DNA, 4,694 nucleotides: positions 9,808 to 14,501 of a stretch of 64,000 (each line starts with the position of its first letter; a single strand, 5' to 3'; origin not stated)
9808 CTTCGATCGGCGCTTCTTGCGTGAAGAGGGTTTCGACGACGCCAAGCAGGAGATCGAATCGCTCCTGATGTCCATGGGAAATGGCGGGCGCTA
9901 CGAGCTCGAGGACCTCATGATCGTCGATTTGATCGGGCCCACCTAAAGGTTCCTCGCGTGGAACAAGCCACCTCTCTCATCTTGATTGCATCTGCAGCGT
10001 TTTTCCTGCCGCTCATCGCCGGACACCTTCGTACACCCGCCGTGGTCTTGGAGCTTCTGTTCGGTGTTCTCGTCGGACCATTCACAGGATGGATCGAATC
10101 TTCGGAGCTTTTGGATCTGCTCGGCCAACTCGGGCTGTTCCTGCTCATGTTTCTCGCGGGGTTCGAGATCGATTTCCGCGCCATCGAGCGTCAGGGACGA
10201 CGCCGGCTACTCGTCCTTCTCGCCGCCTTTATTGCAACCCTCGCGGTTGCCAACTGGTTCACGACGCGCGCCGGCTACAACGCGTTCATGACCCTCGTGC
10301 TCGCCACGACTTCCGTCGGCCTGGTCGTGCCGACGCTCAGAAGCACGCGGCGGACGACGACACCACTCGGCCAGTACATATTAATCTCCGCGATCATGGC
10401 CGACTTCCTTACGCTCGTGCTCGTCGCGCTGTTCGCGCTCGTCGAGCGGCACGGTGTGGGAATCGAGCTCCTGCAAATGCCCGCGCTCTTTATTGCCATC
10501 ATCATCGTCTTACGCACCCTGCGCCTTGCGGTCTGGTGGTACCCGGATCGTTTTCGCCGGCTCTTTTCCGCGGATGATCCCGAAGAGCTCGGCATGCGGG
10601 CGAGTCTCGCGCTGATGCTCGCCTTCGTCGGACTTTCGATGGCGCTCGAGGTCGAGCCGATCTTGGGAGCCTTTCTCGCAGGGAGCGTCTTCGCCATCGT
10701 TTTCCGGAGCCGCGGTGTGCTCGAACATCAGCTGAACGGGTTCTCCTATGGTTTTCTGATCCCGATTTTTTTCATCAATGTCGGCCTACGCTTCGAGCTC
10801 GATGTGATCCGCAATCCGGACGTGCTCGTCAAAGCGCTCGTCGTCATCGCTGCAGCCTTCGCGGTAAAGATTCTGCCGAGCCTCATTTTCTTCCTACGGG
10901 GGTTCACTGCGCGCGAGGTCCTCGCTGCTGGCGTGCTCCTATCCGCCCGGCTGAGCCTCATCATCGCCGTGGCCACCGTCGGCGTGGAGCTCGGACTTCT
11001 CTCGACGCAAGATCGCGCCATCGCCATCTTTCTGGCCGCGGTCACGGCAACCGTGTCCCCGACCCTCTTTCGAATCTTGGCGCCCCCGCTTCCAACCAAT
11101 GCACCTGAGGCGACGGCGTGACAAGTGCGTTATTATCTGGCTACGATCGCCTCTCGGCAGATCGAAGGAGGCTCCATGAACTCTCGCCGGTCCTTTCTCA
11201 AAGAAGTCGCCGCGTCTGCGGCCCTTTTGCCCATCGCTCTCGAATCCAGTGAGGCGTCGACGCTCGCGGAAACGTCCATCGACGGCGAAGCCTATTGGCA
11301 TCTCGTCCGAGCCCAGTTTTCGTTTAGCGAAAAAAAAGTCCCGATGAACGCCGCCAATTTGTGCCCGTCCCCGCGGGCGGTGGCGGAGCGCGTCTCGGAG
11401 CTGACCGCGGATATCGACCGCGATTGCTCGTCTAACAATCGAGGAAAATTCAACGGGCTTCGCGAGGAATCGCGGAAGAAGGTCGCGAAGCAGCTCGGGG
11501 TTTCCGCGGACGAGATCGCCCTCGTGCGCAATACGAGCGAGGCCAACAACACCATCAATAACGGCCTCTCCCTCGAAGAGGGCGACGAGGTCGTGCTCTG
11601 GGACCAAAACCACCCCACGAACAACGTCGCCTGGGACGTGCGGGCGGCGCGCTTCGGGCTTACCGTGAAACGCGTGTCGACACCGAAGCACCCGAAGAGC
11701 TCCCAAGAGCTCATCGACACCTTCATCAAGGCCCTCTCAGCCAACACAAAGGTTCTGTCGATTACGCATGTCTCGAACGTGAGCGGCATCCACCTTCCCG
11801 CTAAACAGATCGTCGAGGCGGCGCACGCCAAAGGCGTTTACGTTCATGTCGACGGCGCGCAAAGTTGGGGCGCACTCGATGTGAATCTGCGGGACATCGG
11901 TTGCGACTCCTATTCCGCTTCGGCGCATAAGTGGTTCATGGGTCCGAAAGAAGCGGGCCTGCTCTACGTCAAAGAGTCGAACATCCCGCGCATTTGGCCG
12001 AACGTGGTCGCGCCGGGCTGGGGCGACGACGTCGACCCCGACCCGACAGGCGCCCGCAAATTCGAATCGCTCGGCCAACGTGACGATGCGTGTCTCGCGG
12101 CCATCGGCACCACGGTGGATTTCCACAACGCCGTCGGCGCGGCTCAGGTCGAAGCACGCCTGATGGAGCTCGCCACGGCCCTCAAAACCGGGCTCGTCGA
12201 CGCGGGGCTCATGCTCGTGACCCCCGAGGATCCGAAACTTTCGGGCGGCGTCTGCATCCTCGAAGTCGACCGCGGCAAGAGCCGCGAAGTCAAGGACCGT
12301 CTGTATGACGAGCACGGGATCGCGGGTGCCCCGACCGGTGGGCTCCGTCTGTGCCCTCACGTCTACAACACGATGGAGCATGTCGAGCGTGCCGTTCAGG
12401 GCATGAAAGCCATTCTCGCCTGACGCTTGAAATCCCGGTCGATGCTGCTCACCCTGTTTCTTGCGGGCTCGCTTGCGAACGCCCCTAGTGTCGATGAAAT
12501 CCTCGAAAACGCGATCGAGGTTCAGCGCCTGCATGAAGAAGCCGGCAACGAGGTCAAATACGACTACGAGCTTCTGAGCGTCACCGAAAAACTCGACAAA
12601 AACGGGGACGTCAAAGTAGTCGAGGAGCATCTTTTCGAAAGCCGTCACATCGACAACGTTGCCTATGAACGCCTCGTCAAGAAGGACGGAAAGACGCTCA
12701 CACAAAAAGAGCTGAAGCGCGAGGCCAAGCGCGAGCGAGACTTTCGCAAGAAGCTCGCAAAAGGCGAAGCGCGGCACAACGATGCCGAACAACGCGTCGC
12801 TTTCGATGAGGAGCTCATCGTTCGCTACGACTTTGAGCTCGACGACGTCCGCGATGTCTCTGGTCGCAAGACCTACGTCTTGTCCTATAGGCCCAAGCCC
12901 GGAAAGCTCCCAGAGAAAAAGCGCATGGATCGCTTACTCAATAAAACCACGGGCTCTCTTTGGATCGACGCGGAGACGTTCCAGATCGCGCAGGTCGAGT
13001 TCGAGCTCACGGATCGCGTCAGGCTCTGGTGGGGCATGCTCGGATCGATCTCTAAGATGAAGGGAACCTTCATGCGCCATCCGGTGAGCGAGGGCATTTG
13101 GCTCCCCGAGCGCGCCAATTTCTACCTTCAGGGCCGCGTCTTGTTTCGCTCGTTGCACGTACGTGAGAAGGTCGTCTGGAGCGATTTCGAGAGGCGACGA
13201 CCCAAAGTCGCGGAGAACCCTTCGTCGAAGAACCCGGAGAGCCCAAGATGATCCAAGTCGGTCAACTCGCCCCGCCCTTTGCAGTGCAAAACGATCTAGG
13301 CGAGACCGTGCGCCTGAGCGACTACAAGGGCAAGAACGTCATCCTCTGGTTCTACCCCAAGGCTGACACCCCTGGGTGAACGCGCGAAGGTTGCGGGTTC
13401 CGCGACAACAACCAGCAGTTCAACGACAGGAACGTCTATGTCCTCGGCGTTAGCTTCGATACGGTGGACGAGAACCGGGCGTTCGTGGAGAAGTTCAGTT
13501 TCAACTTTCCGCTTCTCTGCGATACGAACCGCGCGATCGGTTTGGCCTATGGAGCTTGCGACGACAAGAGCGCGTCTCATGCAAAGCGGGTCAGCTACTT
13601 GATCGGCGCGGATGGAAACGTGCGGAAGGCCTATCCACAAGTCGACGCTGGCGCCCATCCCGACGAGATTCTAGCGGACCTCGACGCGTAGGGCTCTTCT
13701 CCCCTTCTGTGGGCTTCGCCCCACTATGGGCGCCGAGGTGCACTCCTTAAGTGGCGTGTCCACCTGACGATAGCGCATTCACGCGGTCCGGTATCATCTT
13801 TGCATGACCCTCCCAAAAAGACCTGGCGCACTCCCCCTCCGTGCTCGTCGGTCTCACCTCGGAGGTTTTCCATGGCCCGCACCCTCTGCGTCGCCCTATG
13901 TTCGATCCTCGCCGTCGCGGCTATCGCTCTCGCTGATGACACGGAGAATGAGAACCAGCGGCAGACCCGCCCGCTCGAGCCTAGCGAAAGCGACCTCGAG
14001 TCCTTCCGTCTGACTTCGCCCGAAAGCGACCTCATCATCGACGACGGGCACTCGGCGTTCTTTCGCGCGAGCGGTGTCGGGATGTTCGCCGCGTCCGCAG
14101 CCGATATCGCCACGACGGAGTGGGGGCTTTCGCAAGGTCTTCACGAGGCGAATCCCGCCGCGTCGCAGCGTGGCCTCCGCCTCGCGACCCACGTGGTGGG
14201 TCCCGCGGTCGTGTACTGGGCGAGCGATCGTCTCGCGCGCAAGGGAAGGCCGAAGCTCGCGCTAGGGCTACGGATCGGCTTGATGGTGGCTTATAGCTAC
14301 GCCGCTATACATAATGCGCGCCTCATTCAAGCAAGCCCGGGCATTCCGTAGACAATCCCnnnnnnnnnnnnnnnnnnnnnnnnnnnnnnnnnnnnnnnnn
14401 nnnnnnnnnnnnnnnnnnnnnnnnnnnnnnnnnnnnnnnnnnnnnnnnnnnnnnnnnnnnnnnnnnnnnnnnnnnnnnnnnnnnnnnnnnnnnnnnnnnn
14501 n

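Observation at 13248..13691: Bcp/PrxQ peroxiredoxin with an in-frame TGA at the peroxidatic cysteine position: candidate selenocysteine-containing peroxiredoxin missed by ORF calling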

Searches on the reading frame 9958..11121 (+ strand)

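Call 11: search_protein_families(library=ncbifam, proteins=[window:9958-11121:+])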
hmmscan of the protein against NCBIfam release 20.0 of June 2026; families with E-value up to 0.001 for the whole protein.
window:9958-11121:+ (387 aa): 1 family
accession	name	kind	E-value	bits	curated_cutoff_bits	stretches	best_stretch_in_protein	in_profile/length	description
TIGR00932.1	2a37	subfamily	8.5e-51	173.1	238.3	1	13-279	3-274/275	monovalent cation:proton antiporter-2 (CPA2) family protein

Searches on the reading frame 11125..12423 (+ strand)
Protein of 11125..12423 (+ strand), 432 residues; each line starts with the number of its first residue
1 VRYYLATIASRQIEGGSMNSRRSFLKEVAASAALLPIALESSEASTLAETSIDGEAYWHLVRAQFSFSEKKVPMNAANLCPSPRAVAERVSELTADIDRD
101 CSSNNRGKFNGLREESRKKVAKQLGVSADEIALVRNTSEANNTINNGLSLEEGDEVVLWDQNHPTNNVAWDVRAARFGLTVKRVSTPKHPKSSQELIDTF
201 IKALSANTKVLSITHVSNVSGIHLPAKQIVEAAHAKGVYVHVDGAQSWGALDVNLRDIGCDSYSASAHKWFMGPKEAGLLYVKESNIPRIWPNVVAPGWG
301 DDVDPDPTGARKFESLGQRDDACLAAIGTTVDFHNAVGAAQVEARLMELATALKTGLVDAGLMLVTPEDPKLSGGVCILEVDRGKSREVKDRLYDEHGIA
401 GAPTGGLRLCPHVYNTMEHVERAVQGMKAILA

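Call 11: search_protein_families(library=ncbifam, proteins=[window:11125-12423:+])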
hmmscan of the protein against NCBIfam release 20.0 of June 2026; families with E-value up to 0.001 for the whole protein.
window:11125-12423:+ (432 aa): 24 families
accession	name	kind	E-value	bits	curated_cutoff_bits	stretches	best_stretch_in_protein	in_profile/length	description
NF051467.1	peri_mod_PvdN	equivalog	5.3e-47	160.4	650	1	18-426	1-420/425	pyoverdine-tailoring periplasmic protein PvdN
TIGR01979.1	sufS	subfamily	2.6e-38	131.9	475.1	1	111-400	62-354/403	SufS family cysteine desulfurase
NF041166.1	f2_encap_cargo1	exception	9.8e-32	110.8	800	1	114-289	292-467/623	family 2A encapsulin nanocompartment cargo protein cysteine desulfurase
NF006791.0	PRK09295.1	equivalog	1.8e-28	99.7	661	1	114-292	70-248/406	cysteine desulfurase SufS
TIGR01977.1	am_tr_V_EF2568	hypoth_equivalog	3.6e-25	88.8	377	1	75-401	5-331/376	cysteine desulfurase family protein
TIGR04343.1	egtE_PLP_lyase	equivalog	2.9e-22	79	400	1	115-398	58-328/370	ergothioneine biosynthesis PLP-dependent enzyme EgtE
NF008126.0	PRK10874.1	equivalog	9e-21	74.4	607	1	67-287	16-239/401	cysteine desulfurase CsdA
TIGR03402.1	FeS_nifS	equivalog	2.7e-20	72.5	530.75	1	114-285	45-213/379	cysteine desulfurase NifS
TIGR01976.1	am_tr_V_VC1184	hypoth_equivalog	3.1e-20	72.9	352.35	1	82-392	30-350/401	cysteine desulfurase-like protein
NF040779.1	Sec_lyase_SclA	exception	2.7e-19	69.3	525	1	112-418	44-346/378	selenocysteine lyase SclA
TIGR03392.1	FeS_syn_CsdA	equivalog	3.3e-18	66.1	493.6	1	108-285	57-234/398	cysteine desulfurase CsdA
TIGR03235.1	DNA_S_dndA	equivalog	2.3e-16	60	480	1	114-289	45-219/353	cysteine desulfurase DndA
TIGR02006.1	IscS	equivalog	6.1e-16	58.4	643.2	1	113-290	49-222/402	IscS subfamily cysteine desulfurase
NF010611.0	PRK14012.1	equivalog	1.2e-15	57.4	548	1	114-291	54-227/406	IscS subfamily cysteine desulfurase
TIGR03403.1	nifS_epsilon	equivalog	1.6e-14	53.5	587.7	1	129-285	61-217/382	NifS family cysteine desulfurase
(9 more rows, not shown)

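Call 49: search_protein_families(library=pfam, max_evalue=0.01, proteins=[window:11125-12420:+])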
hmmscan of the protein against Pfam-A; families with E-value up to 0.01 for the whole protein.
window:11125-12420:+ (432 aa): 5 families
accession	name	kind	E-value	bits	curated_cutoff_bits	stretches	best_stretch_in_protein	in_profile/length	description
PF00266.25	Aminotran_5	-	1e-44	153.5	21.5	1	106-400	38-334/371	Aminotransferase class-V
PF00155.27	Aminotran_1_2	-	5.4e-07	29.6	19.7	1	96-245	28-187/361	Aminotransferase class I and II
PF01053.26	Cys_Met_Meta_PP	-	8.9e-05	21.6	27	1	149-276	87-205/381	Cys/Met metabolism PLP-dependent enzyme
PF01212.27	Beta_elim_lyase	-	0.00018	21.4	27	1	139-285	58-214/288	Beta-eliminating lyase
PF22580.2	KYNU_C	-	0.0063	16.9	27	0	352-425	15-88/90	Kynureninase C-terminal domain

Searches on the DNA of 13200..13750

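Call 31: search_rna_families(source=window, start=13200, end=13750, threshold=evalue, max_evalue=10)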
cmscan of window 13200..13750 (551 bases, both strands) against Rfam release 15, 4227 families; matches with E-value up to 10: 2.
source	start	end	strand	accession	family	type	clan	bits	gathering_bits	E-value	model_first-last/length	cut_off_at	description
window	13410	13474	+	RF01532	TB10Cs3H2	Gene; snRNA; snoRNA; HACA-box;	-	15.2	45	6.5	1-69/69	no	Trypanosomatid snoRNA TB10Cs3H2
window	13266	13304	-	RF02880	MH_s15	Gene; sRNA;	-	9.6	123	6.3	169-211/277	no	Mesorhizobail RNA 15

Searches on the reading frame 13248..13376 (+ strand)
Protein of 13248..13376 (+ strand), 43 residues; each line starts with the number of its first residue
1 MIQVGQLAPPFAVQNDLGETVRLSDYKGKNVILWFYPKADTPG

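Call 34: find_encoding_contigs(protein=window:13248-13376:+, flank=10000, max_places=6)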
Protein window:13248-13376:+ (43 aa): 6 contigs read that carry it; 4 places shown.
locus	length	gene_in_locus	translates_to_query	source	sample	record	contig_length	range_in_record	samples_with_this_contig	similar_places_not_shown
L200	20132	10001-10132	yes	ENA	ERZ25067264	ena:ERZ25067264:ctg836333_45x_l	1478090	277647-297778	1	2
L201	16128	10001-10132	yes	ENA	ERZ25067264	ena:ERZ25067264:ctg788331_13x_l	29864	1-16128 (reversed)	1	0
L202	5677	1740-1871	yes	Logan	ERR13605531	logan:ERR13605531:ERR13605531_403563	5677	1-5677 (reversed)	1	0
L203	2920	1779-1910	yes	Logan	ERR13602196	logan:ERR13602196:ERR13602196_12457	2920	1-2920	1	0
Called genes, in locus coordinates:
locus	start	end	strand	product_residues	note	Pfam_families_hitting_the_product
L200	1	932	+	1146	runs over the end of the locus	PF00580:UvrD-helicase, PF13245:AAA_19, PF13538:UvrD_C_2 (faint), PF13361:UvrD_C, PF12705:PDDEXK_1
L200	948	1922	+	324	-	PF00069:Pkinase, PF07714:PK_Tyr_Ser-Thr, PF01636:APH (faint), PF03109:ABC1 (weak)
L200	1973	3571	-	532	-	PF02310:B12-binding, PF04055:Radical_SAM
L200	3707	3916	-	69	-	PF00106:adh_short, PF02737:3HCDH_N (weak), PF13561:adh_short_C2 (weak)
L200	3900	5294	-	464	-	PF00474:SSF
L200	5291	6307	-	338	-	PF03576:Peptidase_S58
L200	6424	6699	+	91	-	-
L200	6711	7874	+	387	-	PF00999:Na_H_Exchanger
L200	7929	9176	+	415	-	PF00155:Aminotran_1_2 (weak), PF00266:Aminotran_5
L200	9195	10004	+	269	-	-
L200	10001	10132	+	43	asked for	PF08534:Redoxin (weak), PF00578:AhpC-TSA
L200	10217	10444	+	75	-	PF00578:AhpC-TSA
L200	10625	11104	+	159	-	-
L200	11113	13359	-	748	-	PF13620:CarboxypepD_reg (weak), PF07715:Plug, PF00593:TonB_dep_Rec_b-barrel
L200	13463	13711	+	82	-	-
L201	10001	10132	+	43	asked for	PF08534:Redoxin (weak), PF00578:AhpC-TSA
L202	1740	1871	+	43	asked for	PF08534:Redoxin (weak), PF00578:AhpC-TSA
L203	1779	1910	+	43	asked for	PF08534:Redoxin (weak), PF00578:AhpC-TSA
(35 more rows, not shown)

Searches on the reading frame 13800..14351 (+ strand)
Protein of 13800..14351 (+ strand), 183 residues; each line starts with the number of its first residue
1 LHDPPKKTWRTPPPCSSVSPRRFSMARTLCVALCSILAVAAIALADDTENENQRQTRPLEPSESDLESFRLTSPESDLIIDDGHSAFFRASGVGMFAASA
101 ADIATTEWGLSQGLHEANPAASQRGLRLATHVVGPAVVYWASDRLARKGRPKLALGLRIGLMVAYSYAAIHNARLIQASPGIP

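Call 21: search_protein_families(library=ncbifam, max_evalue=1e-20, proteins=[window:13800-14351:+])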
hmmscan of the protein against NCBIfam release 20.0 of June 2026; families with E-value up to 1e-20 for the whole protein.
window:13800-14351:+ (183 aa): 0 families

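Call 48: search_protein_families(library=ncbifam, max_evalue=1e-10, proteins=[window:13800-14348:+])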
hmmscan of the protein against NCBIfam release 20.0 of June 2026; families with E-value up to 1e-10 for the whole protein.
window:13800-14348:+ (183 aa): 0 families

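Call 49: search_protein_families(library=pfam, max_evalue=0.01, proteins=[window:13800-14348:+])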
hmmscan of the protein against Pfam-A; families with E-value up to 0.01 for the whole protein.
window:13800-14348:+ (183 aa): 1 family
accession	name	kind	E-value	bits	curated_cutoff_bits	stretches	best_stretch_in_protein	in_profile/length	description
PF18902.5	DUF5658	-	0.0051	18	25.2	0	98-167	3-76/82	Domain of unknown function (DUF5658)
